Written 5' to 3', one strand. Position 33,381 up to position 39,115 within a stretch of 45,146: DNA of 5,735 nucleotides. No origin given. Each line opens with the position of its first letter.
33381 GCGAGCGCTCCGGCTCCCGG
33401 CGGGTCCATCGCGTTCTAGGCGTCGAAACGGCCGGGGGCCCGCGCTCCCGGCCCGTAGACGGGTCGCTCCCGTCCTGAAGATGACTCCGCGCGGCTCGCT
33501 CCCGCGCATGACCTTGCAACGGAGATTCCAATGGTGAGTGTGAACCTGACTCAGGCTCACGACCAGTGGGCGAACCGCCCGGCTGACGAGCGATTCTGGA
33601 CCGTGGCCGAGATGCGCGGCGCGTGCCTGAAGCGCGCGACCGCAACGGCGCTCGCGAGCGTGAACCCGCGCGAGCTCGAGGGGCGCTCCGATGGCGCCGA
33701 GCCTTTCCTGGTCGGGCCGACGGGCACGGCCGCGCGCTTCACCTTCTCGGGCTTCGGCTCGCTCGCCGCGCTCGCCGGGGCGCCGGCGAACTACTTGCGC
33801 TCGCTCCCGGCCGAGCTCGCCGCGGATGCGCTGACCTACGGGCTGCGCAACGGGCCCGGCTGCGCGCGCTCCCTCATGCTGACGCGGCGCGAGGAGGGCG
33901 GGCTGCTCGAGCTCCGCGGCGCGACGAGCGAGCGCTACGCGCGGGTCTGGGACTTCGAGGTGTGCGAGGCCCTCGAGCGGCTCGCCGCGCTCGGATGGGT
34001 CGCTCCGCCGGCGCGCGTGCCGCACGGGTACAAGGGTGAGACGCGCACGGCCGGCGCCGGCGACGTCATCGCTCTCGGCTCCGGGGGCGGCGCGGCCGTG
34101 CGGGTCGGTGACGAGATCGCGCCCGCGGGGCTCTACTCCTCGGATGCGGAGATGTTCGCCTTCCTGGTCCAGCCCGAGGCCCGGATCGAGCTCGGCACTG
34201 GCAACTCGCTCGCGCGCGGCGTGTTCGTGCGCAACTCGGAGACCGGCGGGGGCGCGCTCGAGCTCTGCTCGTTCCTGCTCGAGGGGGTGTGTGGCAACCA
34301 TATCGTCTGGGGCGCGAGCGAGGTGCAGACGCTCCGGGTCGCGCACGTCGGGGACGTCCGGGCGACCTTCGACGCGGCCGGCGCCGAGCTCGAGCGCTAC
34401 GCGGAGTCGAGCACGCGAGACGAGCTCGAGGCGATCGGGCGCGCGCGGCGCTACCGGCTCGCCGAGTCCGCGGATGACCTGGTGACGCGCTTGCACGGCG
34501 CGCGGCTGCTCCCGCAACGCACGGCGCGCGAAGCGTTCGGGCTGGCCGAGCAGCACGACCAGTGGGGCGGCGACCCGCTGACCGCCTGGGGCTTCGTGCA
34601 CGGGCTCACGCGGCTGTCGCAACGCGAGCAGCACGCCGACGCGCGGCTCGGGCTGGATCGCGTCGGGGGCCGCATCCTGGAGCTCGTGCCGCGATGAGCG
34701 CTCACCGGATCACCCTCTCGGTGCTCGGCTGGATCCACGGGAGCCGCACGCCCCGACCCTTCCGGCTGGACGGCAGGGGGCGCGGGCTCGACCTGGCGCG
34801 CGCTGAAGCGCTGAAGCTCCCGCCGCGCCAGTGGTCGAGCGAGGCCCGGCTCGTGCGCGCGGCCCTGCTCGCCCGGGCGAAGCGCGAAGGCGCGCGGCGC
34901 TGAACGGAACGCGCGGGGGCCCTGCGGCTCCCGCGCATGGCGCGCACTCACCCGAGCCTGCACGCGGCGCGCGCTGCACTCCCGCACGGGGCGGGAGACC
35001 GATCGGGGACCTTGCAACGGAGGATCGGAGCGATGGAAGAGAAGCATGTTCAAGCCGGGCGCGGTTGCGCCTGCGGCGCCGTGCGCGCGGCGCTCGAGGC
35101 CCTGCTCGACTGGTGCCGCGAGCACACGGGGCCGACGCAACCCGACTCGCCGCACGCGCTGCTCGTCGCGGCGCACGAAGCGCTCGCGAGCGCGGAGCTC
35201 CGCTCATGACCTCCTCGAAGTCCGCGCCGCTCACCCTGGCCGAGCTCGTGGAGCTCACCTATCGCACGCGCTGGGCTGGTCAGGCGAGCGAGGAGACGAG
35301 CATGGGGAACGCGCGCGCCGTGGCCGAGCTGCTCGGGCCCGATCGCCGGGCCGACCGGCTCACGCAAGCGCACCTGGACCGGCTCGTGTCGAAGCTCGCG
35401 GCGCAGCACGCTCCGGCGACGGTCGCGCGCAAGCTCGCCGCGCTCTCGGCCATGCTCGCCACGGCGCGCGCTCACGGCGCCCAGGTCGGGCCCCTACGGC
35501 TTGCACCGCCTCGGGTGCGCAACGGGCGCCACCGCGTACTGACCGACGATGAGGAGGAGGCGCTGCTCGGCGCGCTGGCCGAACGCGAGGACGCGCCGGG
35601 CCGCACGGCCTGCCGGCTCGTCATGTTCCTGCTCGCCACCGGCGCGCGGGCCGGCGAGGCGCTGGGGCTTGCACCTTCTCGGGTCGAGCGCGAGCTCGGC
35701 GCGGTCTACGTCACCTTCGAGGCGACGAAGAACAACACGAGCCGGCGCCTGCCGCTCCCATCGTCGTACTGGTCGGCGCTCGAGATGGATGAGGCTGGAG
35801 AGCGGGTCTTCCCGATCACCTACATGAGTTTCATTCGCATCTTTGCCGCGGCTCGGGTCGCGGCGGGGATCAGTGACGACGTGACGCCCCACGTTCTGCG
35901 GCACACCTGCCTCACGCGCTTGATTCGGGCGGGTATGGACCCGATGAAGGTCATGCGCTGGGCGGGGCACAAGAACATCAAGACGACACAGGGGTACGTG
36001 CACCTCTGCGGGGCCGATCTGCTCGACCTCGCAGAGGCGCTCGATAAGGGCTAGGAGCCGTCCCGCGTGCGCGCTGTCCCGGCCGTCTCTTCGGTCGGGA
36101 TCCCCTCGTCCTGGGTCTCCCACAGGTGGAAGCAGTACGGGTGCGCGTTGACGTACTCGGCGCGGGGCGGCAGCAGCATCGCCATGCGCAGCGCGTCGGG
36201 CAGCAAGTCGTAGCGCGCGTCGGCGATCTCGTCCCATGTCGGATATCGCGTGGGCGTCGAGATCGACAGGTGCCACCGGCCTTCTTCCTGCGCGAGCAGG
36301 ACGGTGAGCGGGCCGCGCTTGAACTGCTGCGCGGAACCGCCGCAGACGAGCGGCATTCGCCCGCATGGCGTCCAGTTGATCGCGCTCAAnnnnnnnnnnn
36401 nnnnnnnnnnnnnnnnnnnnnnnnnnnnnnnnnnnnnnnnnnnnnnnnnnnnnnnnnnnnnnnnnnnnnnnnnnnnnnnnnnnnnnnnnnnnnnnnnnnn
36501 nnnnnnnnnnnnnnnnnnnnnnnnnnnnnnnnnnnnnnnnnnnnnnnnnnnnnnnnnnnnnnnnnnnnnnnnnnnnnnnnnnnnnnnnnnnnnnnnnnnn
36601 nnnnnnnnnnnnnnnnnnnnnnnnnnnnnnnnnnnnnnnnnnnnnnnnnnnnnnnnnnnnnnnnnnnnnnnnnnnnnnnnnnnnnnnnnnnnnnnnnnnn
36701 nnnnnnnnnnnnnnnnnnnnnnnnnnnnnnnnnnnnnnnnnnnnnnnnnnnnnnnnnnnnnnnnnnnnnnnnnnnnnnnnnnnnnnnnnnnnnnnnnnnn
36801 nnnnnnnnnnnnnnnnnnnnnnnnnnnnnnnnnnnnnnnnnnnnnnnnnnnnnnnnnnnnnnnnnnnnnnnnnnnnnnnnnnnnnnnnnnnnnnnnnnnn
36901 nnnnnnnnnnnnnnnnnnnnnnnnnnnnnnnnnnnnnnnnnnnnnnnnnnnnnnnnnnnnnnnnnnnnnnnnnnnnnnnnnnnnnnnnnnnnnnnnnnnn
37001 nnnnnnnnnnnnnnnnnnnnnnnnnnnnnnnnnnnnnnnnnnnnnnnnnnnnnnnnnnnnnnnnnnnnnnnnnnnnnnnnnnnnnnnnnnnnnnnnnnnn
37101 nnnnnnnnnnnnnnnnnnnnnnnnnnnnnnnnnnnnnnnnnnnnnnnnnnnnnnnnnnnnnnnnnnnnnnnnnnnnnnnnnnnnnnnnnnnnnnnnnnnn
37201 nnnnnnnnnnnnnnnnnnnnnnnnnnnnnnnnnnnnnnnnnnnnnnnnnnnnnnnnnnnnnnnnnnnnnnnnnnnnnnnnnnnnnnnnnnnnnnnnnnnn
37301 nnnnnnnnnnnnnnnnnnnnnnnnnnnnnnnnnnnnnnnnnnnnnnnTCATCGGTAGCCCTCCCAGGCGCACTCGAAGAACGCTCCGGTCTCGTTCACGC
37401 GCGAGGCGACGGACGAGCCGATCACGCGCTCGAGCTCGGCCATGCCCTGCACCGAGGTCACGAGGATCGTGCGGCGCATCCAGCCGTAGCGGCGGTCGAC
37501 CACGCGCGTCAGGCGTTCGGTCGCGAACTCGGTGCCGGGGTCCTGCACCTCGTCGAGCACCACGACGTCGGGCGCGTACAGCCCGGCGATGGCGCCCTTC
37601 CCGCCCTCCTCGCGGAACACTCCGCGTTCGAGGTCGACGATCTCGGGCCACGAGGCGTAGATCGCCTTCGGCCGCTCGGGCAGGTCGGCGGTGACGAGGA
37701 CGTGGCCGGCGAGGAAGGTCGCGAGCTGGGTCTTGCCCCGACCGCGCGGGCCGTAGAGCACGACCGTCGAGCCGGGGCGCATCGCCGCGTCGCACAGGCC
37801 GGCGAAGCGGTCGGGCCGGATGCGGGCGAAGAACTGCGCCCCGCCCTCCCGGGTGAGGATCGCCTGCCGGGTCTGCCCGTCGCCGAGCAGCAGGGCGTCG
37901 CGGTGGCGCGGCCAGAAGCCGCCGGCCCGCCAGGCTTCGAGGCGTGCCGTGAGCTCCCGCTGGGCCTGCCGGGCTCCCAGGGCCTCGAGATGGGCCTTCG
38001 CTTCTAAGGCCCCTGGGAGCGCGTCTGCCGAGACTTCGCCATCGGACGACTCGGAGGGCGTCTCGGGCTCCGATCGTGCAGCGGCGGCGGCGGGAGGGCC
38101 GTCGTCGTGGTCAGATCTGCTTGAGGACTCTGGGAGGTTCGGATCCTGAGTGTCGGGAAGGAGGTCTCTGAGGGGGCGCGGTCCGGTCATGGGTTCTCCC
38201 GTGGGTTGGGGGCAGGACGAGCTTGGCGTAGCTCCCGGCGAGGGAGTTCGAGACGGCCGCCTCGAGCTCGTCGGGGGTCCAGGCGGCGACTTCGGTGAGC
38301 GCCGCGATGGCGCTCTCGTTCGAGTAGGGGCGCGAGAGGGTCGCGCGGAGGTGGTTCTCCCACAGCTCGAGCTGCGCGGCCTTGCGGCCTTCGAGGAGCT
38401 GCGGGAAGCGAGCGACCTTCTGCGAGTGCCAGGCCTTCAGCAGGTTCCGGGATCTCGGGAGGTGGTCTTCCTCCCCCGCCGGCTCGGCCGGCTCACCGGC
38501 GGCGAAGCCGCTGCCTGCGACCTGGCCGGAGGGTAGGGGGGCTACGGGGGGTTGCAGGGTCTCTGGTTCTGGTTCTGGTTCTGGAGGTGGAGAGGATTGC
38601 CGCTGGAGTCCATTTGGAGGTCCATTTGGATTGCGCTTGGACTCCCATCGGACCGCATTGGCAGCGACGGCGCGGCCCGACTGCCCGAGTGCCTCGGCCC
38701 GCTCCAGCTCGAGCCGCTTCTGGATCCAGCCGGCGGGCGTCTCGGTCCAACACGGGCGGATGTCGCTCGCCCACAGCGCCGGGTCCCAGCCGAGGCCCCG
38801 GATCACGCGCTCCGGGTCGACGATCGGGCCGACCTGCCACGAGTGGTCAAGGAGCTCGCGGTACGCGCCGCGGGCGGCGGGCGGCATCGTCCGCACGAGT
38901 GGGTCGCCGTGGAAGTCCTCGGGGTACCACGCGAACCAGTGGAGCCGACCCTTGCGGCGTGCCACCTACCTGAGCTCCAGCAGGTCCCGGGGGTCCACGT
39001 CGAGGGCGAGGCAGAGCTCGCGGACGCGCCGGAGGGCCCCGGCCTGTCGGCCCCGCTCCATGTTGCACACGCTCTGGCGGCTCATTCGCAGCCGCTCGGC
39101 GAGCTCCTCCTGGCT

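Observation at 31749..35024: A conserved ~17-nt element, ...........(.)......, precedes four cistrons of one operon, each after GC hairpins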

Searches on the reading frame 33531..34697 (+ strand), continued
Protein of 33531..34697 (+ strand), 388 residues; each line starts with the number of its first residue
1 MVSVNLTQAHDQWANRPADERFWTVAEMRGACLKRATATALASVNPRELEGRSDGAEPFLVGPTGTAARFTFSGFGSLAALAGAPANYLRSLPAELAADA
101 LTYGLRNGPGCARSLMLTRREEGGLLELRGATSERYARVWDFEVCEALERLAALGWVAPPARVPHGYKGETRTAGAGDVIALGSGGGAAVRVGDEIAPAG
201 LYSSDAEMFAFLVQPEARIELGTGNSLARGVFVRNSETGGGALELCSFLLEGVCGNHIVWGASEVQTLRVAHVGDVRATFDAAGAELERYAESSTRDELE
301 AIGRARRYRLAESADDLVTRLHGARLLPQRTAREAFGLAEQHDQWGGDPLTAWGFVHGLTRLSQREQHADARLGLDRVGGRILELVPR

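Call 57: search_dna_similar(query=window:33531-34697:+, collection=phages, mode=protein, max_rows=15)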
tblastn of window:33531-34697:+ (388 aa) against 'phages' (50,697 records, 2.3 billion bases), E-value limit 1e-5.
Records with a match: 5; places in all: 5; records where one place covers at least 80% of the query: 5.
Best place of each record, by identity: <60% 5.
By first word of the organism name: Synechococcus 2; Mesorhizobium 1; Erythrobacter 1; Microcystis 1.
By host as written in the record: Synechococcus sp. 2; Mesorhizobium loti R7ANS 1; Erythrobacter sp. JL475 1; Microcystis aeruginosa 1.
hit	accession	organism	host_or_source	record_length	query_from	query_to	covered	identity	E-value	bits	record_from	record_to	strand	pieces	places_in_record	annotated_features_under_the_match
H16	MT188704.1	Mesorhizobium phage Cp1R7A-A1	Mesorhizobium loti R7ANS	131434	6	385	98%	33.2%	1e-47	179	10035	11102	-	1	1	DUF932 domain-containing protein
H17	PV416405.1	Erythrobacter phage ZS04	Erythrobacter sp. JL475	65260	6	385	98%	31.3%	6e-35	142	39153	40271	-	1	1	integrase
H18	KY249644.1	Synechococcus virus S-ESS1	Synechococcus sp.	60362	6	386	98%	31.2%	6e-30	127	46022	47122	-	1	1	DUF932 domain-containing protein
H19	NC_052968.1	Synechococcus virus S-ESS1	Synechococcus sp.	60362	6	386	98%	31.2%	6e-30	127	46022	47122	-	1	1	DUF932 domain-containing protein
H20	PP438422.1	Microcystis phage Mae-JY30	Microcystis aeruginosa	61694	12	386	97%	27.7%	2e-25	114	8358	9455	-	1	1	hypothetical protein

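Call 64: search_protein_families(library=ncbifam, proteins=[window:33531-34697:+], max_evalue=0.01)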
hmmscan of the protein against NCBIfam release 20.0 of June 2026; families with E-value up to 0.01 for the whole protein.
window:33531-34697:+ (388 aa): 0 families

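Call 65: search_protein_families(library=padloc, proteins=[window:33531-34697:+], max_evalue=0.01)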
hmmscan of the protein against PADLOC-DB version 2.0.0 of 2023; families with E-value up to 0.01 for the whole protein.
window:33531-34697:+ (388 aa): 0 families

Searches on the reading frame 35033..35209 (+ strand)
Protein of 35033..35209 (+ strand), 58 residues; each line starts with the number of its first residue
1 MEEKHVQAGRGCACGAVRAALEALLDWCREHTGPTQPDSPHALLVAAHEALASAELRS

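Call 11: search_protein_families(library=pfam, proteins=[window:35033-35209:+], max_evalue=0.01)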
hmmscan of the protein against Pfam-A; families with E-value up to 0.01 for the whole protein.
window:35033-35209:+ (58 aa): 1 family
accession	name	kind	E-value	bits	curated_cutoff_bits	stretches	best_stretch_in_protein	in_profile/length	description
PF25607.1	DUF7939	-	0.0042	17.9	27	1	12-52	12-47/81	Domain of unknown function (DUF7939)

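Call 12: search_protein_families(library=phrogs, proteins=[window:35033-35209:+], max_evalue=0.01)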
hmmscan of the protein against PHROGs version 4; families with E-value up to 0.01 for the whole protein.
window:35033-35209:+ (58 aa): 0 families

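Call 64: search_protein_families(library=ncbifam, proteins=[window:35033-35209:+], max_evalue=0.01)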
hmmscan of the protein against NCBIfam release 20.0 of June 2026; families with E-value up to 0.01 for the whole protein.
window:35033-35209:+ (58 aa): 0 families

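Call 65: search_protein_families(library=padloc, proteins=[window:35033-35209:+], max_evalue=0.01)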
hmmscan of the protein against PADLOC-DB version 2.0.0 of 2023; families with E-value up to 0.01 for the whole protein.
window:35033-35209:+ (58 aa): 0 families

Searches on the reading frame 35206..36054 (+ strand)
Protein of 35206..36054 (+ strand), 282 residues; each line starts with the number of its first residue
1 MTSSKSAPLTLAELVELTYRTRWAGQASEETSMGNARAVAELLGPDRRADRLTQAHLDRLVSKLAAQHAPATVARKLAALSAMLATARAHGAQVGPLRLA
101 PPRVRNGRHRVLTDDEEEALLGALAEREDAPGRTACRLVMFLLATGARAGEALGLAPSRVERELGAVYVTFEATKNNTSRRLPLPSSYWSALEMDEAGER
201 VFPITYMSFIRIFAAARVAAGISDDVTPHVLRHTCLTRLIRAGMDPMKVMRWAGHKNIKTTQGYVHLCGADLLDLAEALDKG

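Call 11: search_protein_families(library=pfam, proteins=[window:35206-36054:+], max_evalue=0.01)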
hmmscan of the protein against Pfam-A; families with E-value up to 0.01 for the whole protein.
window:35206-36054:+ (282 aa): 1 family
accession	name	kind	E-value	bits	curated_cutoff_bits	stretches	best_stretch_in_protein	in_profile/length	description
PF00589.27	Phage_integrase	-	1.9e-26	93.3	27.1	1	111-267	2-168/172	Phage integrase family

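Call 12: search_protein_families(library=phrogs, proteins=[window:35206-36054:+], max_evalue=0.01)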
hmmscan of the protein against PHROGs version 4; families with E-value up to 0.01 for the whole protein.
window:35206-36054:+ (282 aa): 6 families
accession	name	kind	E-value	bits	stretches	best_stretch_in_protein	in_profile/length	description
phrog_1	-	integration and excision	1.5e-42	147.7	1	9-278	164-446/611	integrase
phrog_216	-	integration and excision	5.4e-28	98.9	1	75-277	17-234/301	integrase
phrog_7685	-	integration and excision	1.4e-07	32.3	1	219-268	174-224/240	integrase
phrog_23271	-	unknown function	2.9e-05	24.9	1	226-266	9-49/67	-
phrog_7269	-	integration and excision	0.00032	21.6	1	201-273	5-74/89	integrase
phrog_35951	-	unknown function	0.0094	17.4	0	216-280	12-75/97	-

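Call 66: find_homologous_proteins(query=window:35206-36054:+, max_evalue=1e-20)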
Query window:35206-36054:+ (282 aa): 16 proteins with E <= 1e-20 among 8000 candidates.
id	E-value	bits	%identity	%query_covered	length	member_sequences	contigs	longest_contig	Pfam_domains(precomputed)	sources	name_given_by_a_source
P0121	2.9e-178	609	100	100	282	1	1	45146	PF00589.28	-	-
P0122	9.6e-58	214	46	97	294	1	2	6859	PF00589.28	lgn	-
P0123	1.3e-57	213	47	97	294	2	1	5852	PF00589.28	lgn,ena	-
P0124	1.3e-28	118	34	98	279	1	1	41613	PF00589.28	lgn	-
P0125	5.9e-27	113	36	83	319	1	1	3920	PF00589.28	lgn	-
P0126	7.0e-26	109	33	98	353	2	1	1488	PF00589.28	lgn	-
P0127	8.3e-26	109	32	96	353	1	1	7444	PF00589.28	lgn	-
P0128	4.8e-25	107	33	93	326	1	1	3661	PF00589.28,PF02899.24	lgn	-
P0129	5.3e-25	106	37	82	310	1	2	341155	PF00589.28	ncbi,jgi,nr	ncbi:MAG: site-specific integrase [Phyllobacteriaceae bacterium]|jgi:integrase|nr:site-specific inte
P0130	1.9e-24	105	31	98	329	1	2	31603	PF00589.28,PF02899.24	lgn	-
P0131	2.7e-24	104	35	81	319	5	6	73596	PF00589.28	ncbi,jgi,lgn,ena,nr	ncbi:MAG: site-specific integrase [Rhizobiales bacterium]|nr:site-specific integrase [Hyphomicrobial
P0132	3.3e-24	104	35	81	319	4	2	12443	PF00589.28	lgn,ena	-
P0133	1.5e-23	102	37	82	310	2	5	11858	PF00589.28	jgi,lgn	jgi:integrase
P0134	1.3e-21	95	31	96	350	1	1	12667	PF00589.28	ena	-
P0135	2.4e-21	94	31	93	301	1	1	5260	PF00589.28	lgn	-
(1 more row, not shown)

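Call 67: find_encoding_contigs(protein=P0122, flank=7000, max_places=3)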
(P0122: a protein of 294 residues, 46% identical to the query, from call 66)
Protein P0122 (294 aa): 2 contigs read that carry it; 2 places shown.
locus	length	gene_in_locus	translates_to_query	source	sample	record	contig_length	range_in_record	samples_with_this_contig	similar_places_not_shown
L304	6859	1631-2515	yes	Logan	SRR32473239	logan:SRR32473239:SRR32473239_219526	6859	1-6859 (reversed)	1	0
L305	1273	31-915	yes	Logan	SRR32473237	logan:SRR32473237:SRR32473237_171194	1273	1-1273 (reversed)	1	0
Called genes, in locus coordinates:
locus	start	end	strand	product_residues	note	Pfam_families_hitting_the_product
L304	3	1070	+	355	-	?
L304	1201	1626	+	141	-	PF21781:DUF6876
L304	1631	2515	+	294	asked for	PF00589:Phage_integrase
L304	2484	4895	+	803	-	PF14700:RPOL_N (faint), PF00940:RNA_pol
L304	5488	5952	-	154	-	-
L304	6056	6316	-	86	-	-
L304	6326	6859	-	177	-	?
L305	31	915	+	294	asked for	PF00589:Phage_integrase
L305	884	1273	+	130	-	?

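Call 68: find_encoding_contigs(protein=P0123, flank=7000, max_places=3)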
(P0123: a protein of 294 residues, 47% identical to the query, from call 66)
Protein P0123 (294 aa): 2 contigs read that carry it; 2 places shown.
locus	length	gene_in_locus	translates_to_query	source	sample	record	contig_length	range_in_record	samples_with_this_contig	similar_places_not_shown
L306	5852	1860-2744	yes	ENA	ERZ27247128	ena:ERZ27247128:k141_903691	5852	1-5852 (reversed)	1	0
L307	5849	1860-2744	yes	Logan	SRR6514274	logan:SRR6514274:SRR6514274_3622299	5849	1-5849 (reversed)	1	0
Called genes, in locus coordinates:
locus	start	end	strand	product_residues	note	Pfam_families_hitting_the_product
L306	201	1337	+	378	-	-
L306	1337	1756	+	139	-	PF21781:DUF6876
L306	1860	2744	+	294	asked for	PF00589:Phage_integrase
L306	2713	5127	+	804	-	PF14700:RPOL_N, PF00940:RNA_pol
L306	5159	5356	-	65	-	-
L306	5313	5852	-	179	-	?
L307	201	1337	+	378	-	-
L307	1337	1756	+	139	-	PF21781:DUF6876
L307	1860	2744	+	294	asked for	PF00589:Phage_integrase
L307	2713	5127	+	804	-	PF14700:RPOL_N, PF00940:RNA_pol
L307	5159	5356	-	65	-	-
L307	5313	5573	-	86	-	-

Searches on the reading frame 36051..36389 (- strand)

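Call 44: search_protein_families(library=pfam, proteins=[window:36051-36389:-], max_evalue=0.01)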
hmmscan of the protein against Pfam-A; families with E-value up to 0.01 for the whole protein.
window:36051-36389:- (112 aa): 1 family
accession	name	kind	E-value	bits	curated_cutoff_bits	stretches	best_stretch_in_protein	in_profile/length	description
PF24746.1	DUF7694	-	2.3e-19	69.4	27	1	34-93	5-65/66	Domain of unknown function (DUF7694)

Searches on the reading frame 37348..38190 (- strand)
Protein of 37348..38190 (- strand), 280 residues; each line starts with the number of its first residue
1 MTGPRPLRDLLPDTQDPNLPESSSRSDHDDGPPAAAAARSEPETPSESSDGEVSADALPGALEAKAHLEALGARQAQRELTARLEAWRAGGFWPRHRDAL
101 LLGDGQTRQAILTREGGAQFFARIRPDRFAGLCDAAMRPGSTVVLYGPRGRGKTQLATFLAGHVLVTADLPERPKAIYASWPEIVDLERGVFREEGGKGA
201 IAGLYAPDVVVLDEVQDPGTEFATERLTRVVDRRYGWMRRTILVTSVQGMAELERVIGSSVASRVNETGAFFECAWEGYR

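Call 44: search_protein_families(library=pfam, proteins=[window:37348-38190:-], max_evalue=0.01)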
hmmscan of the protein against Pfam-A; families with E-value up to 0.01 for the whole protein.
window:37348-38190:- (280 aa): 3 families
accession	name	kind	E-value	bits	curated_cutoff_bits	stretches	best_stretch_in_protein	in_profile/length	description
PF01695.23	IstB_IS21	-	5.5e-05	23.2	24.1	1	142-261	94-207/238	IstB-like ATP binding protein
PF13481.12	AAA_25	-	0.0014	18.7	27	1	126-166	19-59/195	AAA domain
PF13173.12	AAA_14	-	0.0023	18.4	27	1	142-232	4-86/129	AAA domain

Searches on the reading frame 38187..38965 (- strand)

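Call 44: search_protein_families(library=pfam, proteins=[window:38187-38965:-], max_evalue=0.01)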
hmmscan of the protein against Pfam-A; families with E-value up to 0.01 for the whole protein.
window:38187-38965:- (259 aa): 1 family
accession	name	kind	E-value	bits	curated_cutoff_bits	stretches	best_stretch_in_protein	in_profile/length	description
PF07120.17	DUF1376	-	0.00081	20.2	30.1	1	9-86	1-82/86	Protein of unknown function (DUF1376)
